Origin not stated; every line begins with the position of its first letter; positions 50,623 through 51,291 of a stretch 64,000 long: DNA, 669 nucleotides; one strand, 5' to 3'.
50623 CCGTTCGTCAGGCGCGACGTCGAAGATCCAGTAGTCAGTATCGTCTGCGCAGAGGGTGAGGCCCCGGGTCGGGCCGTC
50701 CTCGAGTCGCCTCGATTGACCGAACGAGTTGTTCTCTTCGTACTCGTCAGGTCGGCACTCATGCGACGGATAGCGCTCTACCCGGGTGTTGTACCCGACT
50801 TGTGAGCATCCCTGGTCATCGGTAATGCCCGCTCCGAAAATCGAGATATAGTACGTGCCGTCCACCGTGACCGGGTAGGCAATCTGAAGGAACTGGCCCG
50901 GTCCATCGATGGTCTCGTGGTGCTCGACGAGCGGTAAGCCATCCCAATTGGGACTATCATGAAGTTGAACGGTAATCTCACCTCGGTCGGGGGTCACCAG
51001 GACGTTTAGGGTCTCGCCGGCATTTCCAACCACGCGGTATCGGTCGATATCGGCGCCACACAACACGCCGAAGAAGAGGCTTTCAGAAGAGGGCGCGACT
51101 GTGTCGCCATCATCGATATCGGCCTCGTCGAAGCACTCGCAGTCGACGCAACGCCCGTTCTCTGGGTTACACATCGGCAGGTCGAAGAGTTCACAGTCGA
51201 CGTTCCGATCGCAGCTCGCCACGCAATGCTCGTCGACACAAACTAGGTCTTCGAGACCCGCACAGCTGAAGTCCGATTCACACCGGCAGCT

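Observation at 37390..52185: Paralogous giant proteins built from shuffled Cys-rich N-terminal modules plus tandem PPC-like domain arrays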

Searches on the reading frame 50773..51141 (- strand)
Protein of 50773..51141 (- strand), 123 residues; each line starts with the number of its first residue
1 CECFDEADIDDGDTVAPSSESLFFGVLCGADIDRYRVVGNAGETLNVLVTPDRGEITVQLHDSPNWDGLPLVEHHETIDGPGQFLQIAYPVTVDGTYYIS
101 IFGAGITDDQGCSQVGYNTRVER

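Call 16: search_protein_families(library=pfam, alignment_id=A1, max_evalue=1)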
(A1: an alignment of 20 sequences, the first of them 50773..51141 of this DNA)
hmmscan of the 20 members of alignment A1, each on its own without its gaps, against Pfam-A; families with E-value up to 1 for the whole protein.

A. member 1, window:50773-51141:- (123 aa): 1 family
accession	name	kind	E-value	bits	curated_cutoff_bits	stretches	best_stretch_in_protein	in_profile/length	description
PF04151.21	PPC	-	0.0044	18.3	25.9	1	33-102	3-69/70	Bacterial pre-peptidase C-terminal domain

B. families by the number of members that match (of 20 scanned): 12 families
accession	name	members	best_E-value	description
PF04151.21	PPC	8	0.0011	Bacterial pre-peptidase C-terminal domain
PF07495.19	Y_Y_Y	2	0.12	Y_Y_Y domain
PF18962.6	Por_Secre_tail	1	0.0098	Secretion system C-terminal sorting domain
PF20621.3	DUF6806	1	0.024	Family of unknown function (DUF6806)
PF11589.14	DUF3244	1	0.029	Domain of unknown function (DUF3244)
PF10342.15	Kre9_KNH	1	0.037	Kre9/KNH-like N-terminal Ig-like domain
PF22902.2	NOMO1-like_9th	1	0.038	BOS complex subunit NOMO1-like, beta sandwich domain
PF15915.11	BAT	1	0.069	GAF and HTH_10 associated domain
PF00801.26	PKD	1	0.077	PKD domain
PF07452.17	CHRD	1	0.16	CHRD domain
PF19135.5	DUF5818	1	0.19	Protein of unknown function (DUF5818)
PF23623.1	GBD_IRG7_N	1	0.19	IRG7 N-terminal galactose binding domain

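Call 18: search_solved_structures(query=A1, max_evalue=1, show_alignments=2)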
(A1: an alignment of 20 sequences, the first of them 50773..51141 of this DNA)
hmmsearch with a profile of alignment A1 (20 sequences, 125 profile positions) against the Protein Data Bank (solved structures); distinct sequences matched with E-value up to 1: 21.
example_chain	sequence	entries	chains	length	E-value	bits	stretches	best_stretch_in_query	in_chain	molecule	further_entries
5iku_A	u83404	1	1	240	2.7e-11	47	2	8-123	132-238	Collagenase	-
4hpk_A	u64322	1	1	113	4.9e-06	30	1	8-123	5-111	Collagenase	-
4hpk_B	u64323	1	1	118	5.3e-06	29.9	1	8-123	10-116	Collagenase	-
1nqj_A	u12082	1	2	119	5.5e-06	29.8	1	8-123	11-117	class 1 collagenase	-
1nqd_A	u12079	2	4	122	6e-06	29.7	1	8-123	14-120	class 1 collagenase | Collagenase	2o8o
6vjn_L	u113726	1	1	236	0.0077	19.7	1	12-79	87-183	D11A.B5 Fab Light chain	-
9ymk_L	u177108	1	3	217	0.013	19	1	12-79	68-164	RVz20_wk72_08 light chain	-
3jqw_A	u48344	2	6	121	0.016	18.6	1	8-106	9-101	ColH protein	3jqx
6xlz_L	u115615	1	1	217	0.028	17.9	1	12-79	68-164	NHP_D11A.F2_Fab_Light_Chain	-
6was_L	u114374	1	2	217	0.077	16.4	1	12-79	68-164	GN1_PA8 Fab Light chain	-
8s80_A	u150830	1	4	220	0.083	16.3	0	59-115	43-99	S-layer protein sap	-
5sv5_A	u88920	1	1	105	0.094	16.2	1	28-123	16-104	Microbial collagenase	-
5hqc_A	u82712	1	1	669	0.23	14.9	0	38-79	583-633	Glycoside Hydrolase Family 97 enzyme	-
5hqb_A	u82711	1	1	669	0.23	14.9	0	38-79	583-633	Alpha-glucosidase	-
5hq4_A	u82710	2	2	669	0.23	14.9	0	38-79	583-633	Alpha-glucosidase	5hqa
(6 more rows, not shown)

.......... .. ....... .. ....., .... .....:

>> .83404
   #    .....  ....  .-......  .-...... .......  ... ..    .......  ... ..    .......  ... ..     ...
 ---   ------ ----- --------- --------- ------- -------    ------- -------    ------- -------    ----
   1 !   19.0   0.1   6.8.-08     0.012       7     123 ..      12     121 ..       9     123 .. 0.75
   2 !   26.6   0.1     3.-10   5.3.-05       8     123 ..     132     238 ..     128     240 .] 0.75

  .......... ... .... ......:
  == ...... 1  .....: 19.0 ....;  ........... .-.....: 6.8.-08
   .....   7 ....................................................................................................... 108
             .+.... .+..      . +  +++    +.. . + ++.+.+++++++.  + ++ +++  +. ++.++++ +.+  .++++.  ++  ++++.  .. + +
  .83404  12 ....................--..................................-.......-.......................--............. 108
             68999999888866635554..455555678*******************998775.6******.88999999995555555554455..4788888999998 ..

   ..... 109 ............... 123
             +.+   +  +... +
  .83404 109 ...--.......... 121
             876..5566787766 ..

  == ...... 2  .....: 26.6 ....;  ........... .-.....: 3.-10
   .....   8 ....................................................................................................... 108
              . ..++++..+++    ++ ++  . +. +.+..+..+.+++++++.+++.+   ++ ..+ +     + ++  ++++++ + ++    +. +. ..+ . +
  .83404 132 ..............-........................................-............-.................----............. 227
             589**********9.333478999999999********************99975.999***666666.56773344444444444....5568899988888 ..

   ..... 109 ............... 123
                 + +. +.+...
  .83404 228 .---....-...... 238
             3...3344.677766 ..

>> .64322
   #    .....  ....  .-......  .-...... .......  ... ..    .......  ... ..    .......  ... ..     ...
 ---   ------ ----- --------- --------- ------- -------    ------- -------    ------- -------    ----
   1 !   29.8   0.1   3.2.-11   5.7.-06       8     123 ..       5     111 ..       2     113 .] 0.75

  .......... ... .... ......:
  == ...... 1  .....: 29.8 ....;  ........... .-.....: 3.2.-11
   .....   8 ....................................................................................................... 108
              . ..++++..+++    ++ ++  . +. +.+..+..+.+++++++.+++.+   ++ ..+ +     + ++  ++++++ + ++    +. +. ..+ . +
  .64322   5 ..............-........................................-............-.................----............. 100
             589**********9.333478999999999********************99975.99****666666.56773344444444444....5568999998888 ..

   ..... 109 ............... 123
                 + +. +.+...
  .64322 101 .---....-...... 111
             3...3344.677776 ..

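Call 62: search_protein_representatives(alignment_id=A1)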
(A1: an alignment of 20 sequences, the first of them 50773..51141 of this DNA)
Query: 20 sequences, 125 profile positions. Proteins with E-value up to 0.001 (for the whole library): 30227; up to 1e-10: 10899; up to 1e-30: 1777. The best 150 are listed.
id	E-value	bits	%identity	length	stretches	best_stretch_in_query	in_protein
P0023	0.0e+00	2442.7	-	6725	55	2-124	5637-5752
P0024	0.0e+00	1318.7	-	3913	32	2-124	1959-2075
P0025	0.0e+00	1113.9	-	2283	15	2-124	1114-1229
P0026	0.0e+00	1057.3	-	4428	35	2-123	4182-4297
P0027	0.0e+00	1045.9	-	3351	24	2-123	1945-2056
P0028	6.3e-239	795.4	-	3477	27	6-122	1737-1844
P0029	5.5e-220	734.2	-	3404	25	6-121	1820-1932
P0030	8.0e-201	672.3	-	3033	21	2-121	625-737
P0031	6.5e-197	659.7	-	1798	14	2-124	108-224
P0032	7.5e-192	643.3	-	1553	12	2-123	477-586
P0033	2.0e-189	635.5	-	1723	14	2-124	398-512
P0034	2.0e-185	622.6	-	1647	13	2-124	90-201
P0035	1.8e-178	600.1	-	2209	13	2-124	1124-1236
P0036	2.5e-178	599.6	-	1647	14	2-123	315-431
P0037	1.2e-177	597.4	-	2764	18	2-123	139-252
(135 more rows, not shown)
